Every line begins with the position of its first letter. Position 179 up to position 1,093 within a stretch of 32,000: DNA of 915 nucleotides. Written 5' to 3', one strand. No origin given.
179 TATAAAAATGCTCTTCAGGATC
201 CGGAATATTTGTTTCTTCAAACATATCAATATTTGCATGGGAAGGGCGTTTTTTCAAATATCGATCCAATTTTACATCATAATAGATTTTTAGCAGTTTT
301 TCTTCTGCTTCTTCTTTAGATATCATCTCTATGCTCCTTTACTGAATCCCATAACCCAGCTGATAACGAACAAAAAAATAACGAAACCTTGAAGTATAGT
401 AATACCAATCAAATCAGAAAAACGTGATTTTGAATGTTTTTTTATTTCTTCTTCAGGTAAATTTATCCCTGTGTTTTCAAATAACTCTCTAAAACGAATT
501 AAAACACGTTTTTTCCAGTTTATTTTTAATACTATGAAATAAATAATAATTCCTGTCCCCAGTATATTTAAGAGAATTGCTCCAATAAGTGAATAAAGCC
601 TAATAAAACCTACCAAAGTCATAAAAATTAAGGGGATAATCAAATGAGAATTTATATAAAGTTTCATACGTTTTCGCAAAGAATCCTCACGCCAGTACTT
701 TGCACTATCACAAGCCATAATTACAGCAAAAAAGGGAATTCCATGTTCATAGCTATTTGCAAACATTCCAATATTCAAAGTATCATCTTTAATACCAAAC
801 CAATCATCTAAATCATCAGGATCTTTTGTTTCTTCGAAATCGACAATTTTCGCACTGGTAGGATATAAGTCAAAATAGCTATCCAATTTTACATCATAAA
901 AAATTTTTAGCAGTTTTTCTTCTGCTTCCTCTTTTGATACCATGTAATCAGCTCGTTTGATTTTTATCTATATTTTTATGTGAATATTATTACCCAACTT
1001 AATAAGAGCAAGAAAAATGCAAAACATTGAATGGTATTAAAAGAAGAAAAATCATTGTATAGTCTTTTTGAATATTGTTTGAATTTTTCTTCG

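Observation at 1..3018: Alternating A-B-A-B-A tandem array of an uncharacterised three-TM membrane protein family, cut by the window edge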

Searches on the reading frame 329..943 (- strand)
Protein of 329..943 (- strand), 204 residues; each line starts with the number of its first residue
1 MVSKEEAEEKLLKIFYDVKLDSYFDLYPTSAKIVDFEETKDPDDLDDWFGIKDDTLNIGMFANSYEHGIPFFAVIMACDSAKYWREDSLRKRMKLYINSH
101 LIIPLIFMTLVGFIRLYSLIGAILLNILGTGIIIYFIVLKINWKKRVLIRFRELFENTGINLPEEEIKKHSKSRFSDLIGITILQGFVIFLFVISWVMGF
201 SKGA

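Call 5: search_protein_families(library=pfam, proteins=[window:329-943:-], max_evalue=1)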
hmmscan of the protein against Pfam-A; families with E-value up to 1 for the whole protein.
window:329-943:- (204 aa): 0 families

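Call 7: find_encoding_contigs(protein=window:329-943:-, flank=10000, max_places=6)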
Protein window:329-943:- (204 aa): 1 contig read that carries it; 1 place shown.
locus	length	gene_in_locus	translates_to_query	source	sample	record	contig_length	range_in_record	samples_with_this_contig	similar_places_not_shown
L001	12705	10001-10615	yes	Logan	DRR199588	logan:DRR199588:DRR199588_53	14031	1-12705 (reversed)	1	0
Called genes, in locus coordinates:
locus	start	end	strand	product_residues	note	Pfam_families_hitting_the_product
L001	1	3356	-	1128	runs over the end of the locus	PF04563:RNA_pol_Rpb2_1, PF04561:RNA_pol_Rpb2_2, PF04565:RNA_pol_Rpb2_3, PF04566:RNA_pol_Rpb2_4, PF04567:RNA_pol_Rpb2_5, PF00562:RNA_pol_Rpb2_6, PF04560:RNA_pol_Rpb2_7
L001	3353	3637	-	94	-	PF01191:RNA_pol_Rpb5_C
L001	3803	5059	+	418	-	PF12832:MFS_1_like (faint), PF00083:Sugar_tr (faint), PF07690:MFS_1, PF13347:MFS_2 (weak), PF07690:MFS_1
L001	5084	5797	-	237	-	PF05175:MTS, PF03602:Cons_hypoth95 (weak)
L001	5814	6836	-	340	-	PF08068:DKCLD, PF01509:TruB_N, PF21238:Pus10_C (weak), PF16198:TruB_C_2, PF01472:PUA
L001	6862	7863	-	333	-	PF03259:Robl_LC7 (faint), PF00025:Arf, PF00071:Ras, PF08477:Roc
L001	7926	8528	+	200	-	-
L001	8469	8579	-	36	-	-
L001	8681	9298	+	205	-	-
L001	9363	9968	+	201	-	-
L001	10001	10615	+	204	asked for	-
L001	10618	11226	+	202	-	-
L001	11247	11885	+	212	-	-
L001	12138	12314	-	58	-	-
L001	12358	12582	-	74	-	PF01206:TusA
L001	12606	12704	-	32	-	?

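Call 51: search_protein_families(library=padloc, proteins=[window:329-943:-, L001:11262-11885:+], max_evalue=1)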
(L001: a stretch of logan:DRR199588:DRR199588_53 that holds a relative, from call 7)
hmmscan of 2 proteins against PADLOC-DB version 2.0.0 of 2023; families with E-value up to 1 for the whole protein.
window:329-943:- (204 aa): 1 family
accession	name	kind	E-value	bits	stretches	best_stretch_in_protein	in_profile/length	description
PDLC00715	Effector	-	0.0023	15.2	1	68-129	155-215/315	4TM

L001:11262-11885:+ (207 aa): 1 family
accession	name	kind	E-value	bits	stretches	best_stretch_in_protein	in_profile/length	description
PDLC02073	Cas2_II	-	0.021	13.3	0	85-103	20-38/49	-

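Call 52: search_protein_families(library=ncbifam, proteins=[window:329-943:-, L001:11262-11885:+], max_evalue=1)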
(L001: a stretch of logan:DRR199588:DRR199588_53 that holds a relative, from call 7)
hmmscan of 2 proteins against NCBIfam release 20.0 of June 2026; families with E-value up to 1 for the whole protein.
window:329-943:- (204 aa): 0 families

L001:11262-11885:+ (207 aa): 0 families

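Call 70: search_protein_families(library=phrogs, proteins=[window:329-943:-, L001:11262-11885:+], max_evalue=1)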
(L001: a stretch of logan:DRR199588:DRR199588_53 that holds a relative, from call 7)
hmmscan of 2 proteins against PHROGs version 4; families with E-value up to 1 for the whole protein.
window:329-943:- (204 aa): 3 families
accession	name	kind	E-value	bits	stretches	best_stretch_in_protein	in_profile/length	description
phrog_5715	-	DNA, RNA and nucleotide metabolism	0.31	11.6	1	4-44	115-155/213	exonuclease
phrog_35013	-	unknown function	0.47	11.7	1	148-172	40-64/72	-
phrog_26132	-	unknown function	0.62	11.2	1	96-187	8-98/111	-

L001:11262-11885:+ (207 aa): 2 families
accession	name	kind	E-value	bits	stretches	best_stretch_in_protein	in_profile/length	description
phrog_15081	-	other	0.02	15.9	1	135-184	28-74/124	peptidase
phrog_14903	-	unknown function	0.049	14.9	1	10-61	6-55/73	-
